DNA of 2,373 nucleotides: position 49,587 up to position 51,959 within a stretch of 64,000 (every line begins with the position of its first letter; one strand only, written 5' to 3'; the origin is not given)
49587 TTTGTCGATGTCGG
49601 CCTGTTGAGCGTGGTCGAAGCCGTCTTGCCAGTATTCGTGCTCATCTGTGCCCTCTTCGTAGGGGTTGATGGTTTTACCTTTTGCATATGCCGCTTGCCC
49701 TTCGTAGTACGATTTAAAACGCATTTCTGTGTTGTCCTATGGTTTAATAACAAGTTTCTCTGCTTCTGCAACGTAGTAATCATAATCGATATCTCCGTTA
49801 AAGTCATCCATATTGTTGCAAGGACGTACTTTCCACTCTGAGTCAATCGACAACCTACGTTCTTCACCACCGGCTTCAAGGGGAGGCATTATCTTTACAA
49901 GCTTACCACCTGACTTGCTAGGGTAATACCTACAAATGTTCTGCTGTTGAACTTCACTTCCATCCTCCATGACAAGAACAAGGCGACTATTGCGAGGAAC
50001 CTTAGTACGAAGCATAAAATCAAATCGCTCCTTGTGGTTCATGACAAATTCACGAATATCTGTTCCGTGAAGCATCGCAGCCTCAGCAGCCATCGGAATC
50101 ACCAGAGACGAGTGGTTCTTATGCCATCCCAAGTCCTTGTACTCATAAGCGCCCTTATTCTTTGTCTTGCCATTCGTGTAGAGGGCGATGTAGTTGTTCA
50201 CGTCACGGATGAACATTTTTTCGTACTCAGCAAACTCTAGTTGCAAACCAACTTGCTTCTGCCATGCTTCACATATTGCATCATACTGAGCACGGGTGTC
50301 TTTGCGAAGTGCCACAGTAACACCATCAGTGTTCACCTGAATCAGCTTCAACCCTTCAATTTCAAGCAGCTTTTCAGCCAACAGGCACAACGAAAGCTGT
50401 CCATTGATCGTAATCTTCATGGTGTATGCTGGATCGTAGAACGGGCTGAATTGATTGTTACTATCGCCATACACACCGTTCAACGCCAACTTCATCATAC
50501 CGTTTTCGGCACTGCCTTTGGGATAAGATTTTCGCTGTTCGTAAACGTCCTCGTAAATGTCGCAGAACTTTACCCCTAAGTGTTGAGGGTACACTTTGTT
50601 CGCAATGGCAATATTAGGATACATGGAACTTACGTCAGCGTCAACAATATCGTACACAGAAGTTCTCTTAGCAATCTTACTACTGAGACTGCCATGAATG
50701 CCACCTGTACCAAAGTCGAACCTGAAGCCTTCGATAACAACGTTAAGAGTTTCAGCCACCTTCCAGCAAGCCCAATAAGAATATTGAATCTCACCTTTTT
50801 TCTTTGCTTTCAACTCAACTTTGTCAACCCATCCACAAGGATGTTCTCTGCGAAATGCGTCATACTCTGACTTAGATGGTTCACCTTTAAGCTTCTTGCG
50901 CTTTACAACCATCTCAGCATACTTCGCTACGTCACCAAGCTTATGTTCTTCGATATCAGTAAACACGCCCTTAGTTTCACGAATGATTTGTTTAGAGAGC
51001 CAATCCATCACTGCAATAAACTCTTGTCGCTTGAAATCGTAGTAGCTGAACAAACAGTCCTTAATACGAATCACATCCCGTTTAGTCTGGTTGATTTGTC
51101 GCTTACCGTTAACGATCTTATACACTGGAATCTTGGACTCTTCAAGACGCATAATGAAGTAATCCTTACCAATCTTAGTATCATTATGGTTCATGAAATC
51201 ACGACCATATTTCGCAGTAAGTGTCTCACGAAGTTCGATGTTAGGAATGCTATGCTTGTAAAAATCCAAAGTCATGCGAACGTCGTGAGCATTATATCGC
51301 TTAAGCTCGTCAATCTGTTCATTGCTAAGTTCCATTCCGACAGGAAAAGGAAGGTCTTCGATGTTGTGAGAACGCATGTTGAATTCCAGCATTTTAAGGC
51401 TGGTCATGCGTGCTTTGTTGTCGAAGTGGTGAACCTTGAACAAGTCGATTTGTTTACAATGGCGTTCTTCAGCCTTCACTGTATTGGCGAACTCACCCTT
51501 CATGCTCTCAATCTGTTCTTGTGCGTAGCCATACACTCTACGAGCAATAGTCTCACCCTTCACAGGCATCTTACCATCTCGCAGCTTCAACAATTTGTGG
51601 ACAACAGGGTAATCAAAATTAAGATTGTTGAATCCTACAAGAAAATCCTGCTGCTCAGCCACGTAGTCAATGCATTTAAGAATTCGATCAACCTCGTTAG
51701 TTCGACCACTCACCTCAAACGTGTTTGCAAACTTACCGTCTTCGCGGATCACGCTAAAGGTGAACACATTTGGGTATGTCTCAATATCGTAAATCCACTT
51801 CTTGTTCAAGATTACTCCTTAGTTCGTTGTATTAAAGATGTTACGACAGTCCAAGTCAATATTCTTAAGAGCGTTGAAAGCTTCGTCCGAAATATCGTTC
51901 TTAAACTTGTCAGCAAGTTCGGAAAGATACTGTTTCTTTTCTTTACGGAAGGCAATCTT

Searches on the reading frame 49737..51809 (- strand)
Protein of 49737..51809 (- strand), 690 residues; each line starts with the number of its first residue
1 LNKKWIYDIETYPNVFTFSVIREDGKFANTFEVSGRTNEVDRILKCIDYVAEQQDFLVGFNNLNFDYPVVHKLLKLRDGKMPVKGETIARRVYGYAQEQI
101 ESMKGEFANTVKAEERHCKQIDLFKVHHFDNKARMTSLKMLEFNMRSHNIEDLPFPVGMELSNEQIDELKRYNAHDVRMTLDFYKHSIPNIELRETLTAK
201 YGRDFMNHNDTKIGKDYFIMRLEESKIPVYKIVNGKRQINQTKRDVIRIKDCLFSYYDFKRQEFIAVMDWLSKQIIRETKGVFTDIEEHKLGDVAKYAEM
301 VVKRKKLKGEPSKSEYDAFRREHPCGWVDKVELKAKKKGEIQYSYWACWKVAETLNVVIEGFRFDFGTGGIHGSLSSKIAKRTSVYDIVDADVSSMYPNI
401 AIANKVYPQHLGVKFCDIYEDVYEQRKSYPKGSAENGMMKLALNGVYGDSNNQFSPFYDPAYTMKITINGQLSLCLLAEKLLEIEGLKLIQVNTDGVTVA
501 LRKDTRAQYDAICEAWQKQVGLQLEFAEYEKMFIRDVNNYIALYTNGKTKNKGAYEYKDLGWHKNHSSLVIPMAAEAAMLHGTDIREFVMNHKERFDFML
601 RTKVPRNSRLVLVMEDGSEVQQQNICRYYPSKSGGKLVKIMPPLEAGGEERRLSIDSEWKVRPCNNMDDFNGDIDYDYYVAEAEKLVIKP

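Call 14: search_protein_families(library=pfam, proteins=[window:49737-51809:-], max_evalue=0.001)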
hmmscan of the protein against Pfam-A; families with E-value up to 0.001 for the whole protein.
window:49737-51809:- (690 aa): 1 family
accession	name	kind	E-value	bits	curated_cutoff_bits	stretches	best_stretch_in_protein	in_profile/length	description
PF13482.12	RNase_H_2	-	0.00021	21.7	22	0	7-76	3-80/165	RNase_H superfamily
